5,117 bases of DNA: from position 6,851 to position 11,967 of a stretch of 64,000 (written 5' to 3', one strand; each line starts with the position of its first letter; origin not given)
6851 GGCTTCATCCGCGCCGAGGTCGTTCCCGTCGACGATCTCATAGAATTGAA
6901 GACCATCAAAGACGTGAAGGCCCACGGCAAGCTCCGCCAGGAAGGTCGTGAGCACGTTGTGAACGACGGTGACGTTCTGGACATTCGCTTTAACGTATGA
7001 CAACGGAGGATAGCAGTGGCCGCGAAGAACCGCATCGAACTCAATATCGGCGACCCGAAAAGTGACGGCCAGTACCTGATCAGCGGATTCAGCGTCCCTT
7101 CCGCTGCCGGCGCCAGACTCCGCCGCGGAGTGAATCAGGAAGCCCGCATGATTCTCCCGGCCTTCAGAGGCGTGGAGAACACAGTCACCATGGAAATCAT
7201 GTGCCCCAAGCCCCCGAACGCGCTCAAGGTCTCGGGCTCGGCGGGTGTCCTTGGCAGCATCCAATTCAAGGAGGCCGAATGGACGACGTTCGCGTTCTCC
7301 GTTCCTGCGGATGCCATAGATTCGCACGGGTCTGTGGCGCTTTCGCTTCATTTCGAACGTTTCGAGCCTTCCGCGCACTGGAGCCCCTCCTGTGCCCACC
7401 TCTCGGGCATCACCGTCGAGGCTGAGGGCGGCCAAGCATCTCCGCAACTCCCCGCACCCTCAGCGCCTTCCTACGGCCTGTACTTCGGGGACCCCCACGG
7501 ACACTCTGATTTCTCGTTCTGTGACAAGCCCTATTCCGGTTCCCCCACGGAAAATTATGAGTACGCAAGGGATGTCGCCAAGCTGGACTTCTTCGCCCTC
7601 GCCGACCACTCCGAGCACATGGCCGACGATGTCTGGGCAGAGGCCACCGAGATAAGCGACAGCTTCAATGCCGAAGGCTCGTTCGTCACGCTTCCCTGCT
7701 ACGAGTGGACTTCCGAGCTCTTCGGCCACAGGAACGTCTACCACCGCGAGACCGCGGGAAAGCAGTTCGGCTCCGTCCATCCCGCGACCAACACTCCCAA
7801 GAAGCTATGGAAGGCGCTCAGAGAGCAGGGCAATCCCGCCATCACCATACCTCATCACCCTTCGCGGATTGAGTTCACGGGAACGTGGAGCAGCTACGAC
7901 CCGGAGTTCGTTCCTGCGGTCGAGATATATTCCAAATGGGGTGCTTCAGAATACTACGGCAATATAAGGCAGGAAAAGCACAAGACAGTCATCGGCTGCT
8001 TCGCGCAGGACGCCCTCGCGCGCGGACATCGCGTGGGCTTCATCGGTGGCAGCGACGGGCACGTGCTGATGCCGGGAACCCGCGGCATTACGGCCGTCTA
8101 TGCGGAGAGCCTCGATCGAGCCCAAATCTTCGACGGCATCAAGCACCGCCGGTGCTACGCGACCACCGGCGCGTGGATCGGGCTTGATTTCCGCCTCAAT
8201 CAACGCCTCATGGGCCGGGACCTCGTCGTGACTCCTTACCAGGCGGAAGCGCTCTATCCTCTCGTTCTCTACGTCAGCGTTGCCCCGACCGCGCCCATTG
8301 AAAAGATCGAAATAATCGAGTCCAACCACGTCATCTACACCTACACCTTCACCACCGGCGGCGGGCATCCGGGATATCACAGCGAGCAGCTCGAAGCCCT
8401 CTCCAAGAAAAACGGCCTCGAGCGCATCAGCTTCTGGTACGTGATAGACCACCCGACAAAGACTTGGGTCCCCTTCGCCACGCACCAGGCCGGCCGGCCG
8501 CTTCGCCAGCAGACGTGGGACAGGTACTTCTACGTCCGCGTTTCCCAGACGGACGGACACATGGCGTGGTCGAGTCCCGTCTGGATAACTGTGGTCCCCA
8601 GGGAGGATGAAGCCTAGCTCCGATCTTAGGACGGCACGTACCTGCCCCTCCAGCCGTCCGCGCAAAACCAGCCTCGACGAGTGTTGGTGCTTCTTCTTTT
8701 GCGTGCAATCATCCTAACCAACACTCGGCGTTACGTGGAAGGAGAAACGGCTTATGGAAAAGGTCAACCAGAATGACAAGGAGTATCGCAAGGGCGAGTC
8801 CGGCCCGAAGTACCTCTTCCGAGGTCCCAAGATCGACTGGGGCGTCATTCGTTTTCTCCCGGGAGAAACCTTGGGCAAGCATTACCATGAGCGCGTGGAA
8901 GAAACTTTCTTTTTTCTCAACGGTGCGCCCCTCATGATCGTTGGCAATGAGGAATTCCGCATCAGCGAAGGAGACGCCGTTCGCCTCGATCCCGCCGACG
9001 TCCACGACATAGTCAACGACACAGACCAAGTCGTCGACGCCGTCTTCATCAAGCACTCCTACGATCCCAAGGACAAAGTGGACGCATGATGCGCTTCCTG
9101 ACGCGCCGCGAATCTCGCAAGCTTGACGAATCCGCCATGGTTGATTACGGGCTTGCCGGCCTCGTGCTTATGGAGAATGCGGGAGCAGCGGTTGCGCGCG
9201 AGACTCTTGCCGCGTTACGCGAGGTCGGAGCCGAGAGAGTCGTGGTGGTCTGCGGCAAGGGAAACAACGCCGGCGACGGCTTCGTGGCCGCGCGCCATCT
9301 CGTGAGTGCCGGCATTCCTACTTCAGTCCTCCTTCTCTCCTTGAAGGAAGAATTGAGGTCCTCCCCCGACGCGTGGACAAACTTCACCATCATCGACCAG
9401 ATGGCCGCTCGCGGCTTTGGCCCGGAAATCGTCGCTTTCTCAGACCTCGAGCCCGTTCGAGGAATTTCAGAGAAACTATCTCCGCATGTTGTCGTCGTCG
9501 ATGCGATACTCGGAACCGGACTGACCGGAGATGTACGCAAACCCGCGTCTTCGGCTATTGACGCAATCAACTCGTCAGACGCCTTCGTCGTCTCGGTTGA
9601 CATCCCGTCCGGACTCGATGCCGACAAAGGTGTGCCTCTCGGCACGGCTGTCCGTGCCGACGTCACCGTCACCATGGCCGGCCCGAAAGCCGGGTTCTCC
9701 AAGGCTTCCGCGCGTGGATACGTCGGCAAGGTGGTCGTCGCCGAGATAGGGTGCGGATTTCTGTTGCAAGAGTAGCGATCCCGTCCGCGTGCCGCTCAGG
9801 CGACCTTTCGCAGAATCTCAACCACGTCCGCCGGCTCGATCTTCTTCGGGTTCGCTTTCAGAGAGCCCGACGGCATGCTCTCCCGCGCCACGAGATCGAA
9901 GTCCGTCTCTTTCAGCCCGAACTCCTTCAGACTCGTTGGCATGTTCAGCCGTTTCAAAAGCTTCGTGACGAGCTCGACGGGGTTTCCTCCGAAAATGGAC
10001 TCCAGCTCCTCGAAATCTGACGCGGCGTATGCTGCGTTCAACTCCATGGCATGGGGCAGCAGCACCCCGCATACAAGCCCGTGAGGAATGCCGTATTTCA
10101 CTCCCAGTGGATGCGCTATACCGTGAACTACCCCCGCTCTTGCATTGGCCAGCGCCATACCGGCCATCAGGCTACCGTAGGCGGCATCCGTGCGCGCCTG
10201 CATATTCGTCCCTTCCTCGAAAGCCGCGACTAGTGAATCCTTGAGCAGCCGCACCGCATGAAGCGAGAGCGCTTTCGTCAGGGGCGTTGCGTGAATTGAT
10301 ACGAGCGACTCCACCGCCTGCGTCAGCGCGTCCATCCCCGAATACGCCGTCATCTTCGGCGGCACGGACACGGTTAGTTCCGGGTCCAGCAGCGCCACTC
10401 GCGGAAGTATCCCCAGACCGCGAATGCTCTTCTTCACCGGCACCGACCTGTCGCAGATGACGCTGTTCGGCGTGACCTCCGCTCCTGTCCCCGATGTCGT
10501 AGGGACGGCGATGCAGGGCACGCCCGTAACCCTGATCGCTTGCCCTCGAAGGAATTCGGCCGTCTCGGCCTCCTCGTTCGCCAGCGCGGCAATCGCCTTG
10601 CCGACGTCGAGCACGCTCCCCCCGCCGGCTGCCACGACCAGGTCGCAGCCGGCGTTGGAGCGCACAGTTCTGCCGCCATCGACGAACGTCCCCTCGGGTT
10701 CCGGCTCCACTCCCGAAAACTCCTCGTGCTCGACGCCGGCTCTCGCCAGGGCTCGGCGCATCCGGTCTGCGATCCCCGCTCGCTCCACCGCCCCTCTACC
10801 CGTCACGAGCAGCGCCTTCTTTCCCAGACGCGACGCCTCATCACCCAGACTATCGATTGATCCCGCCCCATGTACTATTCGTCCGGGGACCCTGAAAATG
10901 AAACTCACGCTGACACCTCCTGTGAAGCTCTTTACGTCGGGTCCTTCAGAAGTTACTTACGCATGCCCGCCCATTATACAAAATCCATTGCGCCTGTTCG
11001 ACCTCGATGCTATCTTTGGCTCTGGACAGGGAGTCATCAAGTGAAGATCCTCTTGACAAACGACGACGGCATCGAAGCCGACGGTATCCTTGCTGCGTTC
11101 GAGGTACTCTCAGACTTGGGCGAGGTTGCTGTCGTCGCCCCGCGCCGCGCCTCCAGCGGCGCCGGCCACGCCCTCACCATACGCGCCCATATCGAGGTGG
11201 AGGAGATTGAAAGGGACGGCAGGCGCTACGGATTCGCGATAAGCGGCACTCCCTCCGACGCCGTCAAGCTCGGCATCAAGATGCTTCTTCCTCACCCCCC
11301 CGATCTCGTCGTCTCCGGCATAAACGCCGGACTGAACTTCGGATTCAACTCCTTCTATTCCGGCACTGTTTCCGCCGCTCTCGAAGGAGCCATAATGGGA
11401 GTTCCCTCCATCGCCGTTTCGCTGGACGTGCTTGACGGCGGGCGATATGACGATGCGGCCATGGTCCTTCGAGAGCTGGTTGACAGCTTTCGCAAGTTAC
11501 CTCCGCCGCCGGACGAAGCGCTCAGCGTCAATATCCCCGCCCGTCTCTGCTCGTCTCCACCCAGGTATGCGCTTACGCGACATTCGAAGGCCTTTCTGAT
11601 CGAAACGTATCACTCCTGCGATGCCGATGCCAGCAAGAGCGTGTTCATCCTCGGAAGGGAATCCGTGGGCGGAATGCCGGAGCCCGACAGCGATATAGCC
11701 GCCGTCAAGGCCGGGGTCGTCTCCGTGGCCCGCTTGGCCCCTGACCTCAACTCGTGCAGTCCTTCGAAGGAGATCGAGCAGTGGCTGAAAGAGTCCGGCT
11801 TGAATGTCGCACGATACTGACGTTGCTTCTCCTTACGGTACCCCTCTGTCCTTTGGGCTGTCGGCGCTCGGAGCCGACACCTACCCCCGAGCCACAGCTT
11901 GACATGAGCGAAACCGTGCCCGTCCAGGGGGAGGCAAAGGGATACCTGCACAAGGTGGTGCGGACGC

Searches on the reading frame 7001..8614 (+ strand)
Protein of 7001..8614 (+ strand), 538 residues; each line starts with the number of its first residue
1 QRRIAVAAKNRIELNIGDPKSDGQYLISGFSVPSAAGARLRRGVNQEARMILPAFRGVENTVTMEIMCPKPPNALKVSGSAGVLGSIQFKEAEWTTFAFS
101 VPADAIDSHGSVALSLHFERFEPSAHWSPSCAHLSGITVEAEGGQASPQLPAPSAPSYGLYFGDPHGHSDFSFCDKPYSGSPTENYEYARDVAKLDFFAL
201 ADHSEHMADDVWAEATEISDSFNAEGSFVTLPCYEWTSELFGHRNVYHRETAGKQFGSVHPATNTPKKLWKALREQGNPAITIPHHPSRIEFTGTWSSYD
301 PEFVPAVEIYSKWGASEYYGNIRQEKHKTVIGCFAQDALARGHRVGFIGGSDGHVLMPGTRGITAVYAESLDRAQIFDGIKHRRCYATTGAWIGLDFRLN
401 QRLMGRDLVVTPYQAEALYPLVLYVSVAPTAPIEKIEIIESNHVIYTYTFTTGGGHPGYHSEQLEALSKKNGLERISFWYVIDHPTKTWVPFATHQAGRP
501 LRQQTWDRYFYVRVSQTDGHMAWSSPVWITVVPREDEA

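Call 39: search_protein_families(library=pfam, max_evalue=0.00001, proteins=[window:7001-8614:+])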
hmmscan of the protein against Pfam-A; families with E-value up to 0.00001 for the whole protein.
window:7001-8614:+ (538 aa): 1 family
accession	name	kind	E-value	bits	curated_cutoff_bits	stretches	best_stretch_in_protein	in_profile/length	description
PF12228.14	DUF3604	-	3.3e-15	56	20.4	1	203-287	128-222/591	Protein of unknown function (DUF3604)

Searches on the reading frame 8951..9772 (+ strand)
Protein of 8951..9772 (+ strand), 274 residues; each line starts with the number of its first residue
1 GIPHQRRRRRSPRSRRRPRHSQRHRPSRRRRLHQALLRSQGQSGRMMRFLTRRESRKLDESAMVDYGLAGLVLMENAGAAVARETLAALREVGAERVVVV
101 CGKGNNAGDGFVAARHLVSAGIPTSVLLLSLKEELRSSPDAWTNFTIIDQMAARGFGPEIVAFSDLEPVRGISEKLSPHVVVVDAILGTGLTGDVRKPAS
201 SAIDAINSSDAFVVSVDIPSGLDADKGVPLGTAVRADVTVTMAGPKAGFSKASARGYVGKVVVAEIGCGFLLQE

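Call 39: search_protein_families(library=pfam, max_evalue=0.00001, proteins=[window:8951-9772:+])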
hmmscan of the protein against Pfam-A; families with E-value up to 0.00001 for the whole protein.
window:8951-9772:+ (274 aa): 1 family
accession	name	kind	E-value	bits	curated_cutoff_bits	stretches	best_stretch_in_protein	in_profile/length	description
PF03853.21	YjeF_N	-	6.3e-45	153.6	24.9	1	72-248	3-169/169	YjeF-related protein N-terminus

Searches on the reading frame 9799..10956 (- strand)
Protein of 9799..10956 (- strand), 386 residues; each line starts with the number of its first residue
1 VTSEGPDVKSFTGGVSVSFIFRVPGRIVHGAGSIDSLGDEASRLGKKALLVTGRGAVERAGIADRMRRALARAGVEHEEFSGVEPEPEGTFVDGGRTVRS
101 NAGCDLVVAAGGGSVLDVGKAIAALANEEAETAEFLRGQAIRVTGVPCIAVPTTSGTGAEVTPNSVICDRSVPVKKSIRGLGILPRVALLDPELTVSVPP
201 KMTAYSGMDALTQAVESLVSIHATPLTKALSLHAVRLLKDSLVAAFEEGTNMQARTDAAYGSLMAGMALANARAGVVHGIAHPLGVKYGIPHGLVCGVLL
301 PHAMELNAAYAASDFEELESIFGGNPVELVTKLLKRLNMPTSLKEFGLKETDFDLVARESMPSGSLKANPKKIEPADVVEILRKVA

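Call 39: search_protein_families(library=pfam, max_evalue=0.00001, proteins=[window:9799-10956:-])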
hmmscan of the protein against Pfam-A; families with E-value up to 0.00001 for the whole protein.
window:9799-10956:- (386 aa): 3 families
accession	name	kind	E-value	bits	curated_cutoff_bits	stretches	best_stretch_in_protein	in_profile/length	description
PF00465.25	Fe-ADH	-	3e-47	160.8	31.3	1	24-192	1-168/168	Iron-containing alcohol dehydrogenase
PF25137.1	ADH_Fe_C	-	1.1e-46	159.4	27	1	203-384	1-192/194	Fe-containing alcohol dehydrogenase family, C-terminal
PF13685.12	Fe-ADH_2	-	1e-08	35.8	28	1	33-127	6-98/149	Iron-containing alcohol dehydrogenase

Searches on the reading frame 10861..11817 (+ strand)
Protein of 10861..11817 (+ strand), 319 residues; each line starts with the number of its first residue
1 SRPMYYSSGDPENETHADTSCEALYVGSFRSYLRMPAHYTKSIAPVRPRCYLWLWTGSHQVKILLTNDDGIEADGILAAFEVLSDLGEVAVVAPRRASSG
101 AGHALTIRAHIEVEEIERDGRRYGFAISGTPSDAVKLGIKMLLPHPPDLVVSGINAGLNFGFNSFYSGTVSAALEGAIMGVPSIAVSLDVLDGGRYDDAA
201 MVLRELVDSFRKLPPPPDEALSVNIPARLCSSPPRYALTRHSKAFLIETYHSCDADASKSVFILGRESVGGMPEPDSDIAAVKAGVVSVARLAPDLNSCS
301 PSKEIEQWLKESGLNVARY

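Call 39: search_protein_families(library=pfam, max_evalue=0.00001, proteins=[window:10861-11817:+])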
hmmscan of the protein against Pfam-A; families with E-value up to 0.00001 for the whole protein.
window:10861-11817:+ (319 aa): 1 family
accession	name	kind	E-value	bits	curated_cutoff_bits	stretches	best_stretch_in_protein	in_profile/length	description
PF01975.23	SurE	-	1.6e-51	175.3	22.1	1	63-242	1-183/189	Survival protein SurE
